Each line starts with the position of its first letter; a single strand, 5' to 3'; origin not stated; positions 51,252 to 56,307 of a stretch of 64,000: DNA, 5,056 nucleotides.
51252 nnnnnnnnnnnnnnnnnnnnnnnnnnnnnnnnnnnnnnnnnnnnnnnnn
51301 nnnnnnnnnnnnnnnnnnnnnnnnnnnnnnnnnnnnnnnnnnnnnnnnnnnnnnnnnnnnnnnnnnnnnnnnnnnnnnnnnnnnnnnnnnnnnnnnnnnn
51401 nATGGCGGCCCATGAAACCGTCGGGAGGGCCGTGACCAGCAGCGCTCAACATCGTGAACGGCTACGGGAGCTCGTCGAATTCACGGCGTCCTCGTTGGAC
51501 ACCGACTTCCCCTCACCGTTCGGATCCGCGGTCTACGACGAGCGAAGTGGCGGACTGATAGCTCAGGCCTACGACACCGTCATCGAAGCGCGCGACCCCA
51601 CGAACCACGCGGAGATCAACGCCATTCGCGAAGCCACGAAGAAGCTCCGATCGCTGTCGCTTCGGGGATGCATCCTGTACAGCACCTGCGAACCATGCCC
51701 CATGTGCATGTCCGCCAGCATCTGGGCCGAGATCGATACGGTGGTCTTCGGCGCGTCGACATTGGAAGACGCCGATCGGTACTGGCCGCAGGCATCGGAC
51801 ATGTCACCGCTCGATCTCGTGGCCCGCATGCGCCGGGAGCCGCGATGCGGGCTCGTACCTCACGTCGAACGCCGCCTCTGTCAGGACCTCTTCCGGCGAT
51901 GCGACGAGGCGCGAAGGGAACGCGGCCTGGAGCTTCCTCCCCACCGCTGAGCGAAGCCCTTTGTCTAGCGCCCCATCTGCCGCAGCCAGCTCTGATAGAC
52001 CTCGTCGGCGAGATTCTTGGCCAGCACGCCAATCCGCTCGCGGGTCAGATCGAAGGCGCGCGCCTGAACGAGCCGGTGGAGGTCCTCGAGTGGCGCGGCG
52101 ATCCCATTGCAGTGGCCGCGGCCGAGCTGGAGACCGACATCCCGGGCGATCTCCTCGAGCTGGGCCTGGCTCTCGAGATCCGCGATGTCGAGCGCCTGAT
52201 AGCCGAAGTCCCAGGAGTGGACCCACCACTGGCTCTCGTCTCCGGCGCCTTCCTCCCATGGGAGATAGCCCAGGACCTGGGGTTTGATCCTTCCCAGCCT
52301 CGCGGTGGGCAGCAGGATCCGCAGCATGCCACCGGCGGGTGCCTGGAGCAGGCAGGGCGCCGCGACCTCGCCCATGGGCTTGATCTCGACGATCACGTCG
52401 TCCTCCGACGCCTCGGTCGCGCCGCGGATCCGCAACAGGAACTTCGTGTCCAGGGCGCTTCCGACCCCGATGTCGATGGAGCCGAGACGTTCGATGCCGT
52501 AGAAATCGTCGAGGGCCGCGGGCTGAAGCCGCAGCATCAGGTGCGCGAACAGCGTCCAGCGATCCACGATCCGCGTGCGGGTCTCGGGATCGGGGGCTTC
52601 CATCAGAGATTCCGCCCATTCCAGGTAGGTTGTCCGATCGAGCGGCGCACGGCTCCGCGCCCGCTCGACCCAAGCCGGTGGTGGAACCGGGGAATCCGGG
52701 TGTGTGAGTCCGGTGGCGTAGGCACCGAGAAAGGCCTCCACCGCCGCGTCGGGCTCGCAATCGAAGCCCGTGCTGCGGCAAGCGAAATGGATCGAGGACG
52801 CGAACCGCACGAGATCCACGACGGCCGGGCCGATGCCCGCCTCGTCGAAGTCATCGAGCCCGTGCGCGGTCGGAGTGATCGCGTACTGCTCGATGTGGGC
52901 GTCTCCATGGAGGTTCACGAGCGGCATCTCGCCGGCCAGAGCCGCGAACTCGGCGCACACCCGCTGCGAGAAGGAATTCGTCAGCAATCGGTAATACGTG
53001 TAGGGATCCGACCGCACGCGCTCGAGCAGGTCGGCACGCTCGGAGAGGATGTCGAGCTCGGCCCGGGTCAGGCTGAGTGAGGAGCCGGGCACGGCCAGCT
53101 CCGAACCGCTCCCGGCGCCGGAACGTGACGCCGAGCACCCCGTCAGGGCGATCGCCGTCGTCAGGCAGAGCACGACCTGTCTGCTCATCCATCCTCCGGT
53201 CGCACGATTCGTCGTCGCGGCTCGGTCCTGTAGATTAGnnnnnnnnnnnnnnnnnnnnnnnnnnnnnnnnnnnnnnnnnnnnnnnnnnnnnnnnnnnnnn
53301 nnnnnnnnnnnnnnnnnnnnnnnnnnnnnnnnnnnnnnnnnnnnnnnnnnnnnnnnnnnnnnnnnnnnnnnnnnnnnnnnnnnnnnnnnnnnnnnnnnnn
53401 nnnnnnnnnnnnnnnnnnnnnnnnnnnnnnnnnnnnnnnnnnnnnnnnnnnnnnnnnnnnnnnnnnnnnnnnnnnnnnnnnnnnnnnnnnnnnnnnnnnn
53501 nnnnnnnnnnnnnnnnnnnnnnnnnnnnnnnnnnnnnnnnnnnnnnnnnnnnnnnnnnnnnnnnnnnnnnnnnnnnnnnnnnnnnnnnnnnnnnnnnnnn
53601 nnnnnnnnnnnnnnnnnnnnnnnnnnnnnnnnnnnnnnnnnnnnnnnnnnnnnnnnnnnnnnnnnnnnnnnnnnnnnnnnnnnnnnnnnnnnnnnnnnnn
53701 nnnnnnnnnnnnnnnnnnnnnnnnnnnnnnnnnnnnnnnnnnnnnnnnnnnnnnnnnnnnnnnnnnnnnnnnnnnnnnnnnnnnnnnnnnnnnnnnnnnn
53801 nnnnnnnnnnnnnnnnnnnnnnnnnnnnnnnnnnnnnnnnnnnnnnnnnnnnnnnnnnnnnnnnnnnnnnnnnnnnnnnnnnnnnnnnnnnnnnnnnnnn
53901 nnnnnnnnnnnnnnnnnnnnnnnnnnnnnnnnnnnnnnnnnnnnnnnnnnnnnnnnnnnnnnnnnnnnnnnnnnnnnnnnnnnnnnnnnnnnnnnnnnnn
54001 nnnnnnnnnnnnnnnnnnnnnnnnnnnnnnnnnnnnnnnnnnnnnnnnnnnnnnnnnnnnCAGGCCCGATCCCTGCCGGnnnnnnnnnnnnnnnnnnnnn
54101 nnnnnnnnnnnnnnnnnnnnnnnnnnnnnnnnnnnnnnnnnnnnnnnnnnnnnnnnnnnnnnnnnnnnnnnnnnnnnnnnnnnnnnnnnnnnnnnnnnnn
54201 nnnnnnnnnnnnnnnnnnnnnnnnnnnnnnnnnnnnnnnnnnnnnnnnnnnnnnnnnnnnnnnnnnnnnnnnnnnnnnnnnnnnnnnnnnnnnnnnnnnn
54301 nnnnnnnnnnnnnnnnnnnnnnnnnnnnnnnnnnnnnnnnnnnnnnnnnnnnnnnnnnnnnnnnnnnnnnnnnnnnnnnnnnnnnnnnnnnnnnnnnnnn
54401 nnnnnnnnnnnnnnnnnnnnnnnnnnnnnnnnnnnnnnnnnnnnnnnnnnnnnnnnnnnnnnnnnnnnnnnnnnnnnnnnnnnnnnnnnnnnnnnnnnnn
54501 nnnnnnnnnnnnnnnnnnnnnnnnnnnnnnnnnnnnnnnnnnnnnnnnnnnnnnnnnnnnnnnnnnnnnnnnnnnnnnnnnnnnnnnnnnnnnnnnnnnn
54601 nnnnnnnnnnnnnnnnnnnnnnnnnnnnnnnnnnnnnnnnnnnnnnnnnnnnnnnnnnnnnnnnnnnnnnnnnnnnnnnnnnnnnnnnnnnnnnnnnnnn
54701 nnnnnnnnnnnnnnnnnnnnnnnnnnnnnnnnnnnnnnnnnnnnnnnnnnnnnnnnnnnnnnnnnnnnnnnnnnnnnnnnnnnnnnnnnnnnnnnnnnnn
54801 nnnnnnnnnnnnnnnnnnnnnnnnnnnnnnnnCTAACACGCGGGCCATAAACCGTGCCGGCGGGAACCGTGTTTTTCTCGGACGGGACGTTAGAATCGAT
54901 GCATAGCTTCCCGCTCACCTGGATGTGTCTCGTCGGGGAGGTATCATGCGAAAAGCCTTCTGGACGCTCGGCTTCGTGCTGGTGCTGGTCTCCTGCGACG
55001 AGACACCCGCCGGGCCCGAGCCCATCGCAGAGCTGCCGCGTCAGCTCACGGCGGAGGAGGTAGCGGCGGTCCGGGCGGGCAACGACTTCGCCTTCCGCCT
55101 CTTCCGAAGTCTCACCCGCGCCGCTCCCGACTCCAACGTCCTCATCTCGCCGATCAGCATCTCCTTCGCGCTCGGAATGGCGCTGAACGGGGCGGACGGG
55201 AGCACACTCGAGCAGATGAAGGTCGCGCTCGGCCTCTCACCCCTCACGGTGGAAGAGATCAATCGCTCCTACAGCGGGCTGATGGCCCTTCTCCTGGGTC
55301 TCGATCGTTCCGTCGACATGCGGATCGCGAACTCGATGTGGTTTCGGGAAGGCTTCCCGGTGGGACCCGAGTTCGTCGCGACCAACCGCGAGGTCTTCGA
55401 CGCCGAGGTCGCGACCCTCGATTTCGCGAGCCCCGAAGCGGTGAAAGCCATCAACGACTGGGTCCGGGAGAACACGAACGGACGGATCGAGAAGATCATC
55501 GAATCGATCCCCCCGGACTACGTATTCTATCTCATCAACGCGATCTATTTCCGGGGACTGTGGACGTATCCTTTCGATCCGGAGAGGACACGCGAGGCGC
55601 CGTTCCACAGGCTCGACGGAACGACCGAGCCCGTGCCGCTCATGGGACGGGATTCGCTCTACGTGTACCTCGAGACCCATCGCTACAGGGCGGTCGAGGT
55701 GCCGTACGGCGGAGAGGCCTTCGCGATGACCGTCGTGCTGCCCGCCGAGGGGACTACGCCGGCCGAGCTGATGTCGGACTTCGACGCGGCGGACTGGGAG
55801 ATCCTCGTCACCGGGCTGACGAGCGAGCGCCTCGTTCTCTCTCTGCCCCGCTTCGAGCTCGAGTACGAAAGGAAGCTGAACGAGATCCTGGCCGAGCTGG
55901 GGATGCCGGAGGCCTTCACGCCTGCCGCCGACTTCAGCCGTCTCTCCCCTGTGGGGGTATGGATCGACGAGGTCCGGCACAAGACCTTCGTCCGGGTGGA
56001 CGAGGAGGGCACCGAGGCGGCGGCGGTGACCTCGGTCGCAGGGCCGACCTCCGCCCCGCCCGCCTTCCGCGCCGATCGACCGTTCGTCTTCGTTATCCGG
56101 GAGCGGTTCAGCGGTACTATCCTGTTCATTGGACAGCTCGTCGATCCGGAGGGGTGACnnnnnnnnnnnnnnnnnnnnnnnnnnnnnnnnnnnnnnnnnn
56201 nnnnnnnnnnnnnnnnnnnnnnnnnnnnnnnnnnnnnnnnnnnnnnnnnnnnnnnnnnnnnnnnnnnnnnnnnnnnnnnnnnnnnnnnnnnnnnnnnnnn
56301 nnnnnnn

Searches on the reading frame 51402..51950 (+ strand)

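Call 8: search_protein_families(library=ncbifam, proteins=[window:51402-51950:+], max_evalue=0.1)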
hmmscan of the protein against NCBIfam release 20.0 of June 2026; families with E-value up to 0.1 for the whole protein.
window:51402-51950:+ (182 aa): 4 families
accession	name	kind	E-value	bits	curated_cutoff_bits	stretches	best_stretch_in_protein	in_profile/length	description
NF008113.2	PRK10860.1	equivalog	3.3e-15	56.3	150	1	51-120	38-107/165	tRNA adenosine(34) deaminase TadA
NF041025.1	antiphage_deaminase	equivalog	2e-05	23.7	400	1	69-116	339-385/437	anti-phage dCTP deaminase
TIGR00326.1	eubact_ribD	equivalog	0.0012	18.1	156.35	1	67-99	42-69/343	bifunctional diaminohydroxyphosphoribosylaminopyrimidine deaminase/5-amino-6-(5-phosphoribosylamino)uracil reductase RibD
TIGR02571.1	ComEB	equivalog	0.037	14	219.45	1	67-117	67-115/151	ComE operon protein 2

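Call 83: search_protein_families(library=pfam, proteins=[window:51402-51950:+], max_evalue=0.001)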
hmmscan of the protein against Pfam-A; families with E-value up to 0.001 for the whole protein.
window:51402-51950:+ (182 aa): 3 families
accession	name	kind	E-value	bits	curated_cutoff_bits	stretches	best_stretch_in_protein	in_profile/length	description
PF00383.29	dCMP_cyt_deam_1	-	1.5e-20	73.4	25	1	21-117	8-101/102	Cytidine and deoxycytidylate deaminase zinc-binding region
PF14437.12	MafB19-deam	-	8.4e-15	55.3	27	1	52-120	35-103/142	MafB19-like deaminase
PF14439.12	Bd3614-deam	-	8.6e-05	22.9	38.5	1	46-105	15-73/113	Bd3614-like deaminase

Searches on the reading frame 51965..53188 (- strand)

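Call 83: search_protein_families(library=pfam, proteins=[window:51965-53188:-], max_evalue=0.001)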
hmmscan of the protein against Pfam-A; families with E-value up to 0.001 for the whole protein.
window:51965-53188:- (407 aa): 2 families
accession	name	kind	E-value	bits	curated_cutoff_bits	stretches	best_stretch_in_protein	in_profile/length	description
PF10009.15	DUF2252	-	3.3e-15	56.5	22.3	1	56-215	11-174/392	Uncharacterized protein conserved in bacteria (DUF2252)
PF01636.29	APH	-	6.7e-06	26.5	23.2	1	80-138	154-211/239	Phosphotransferase enzyme family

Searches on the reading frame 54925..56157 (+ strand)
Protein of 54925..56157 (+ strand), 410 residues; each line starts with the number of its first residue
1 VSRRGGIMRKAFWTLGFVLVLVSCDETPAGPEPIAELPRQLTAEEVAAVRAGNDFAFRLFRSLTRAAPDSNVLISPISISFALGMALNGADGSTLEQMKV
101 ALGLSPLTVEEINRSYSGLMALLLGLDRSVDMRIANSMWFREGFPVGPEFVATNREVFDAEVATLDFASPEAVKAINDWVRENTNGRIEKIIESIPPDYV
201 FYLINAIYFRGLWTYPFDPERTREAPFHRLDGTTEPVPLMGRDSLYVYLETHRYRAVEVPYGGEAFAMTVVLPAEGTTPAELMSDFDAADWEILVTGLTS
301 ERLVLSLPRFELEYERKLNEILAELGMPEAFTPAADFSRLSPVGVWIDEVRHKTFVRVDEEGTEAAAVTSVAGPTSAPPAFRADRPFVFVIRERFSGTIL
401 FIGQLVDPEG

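Call 83: search_protein_families(library=pfam, proteins=[window:54925-56157:+], max_evalue=0.001)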
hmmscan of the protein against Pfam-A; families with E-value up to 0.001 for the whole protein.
window:54925-56157:+ (410 aa): 1 family
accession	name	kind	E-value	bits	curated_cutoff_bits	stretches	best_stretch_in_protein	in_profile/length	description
PF00079.25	Serpin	-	1e-105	354.5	27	1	51-408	2-370/370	Serpin (serine protease inhibitor)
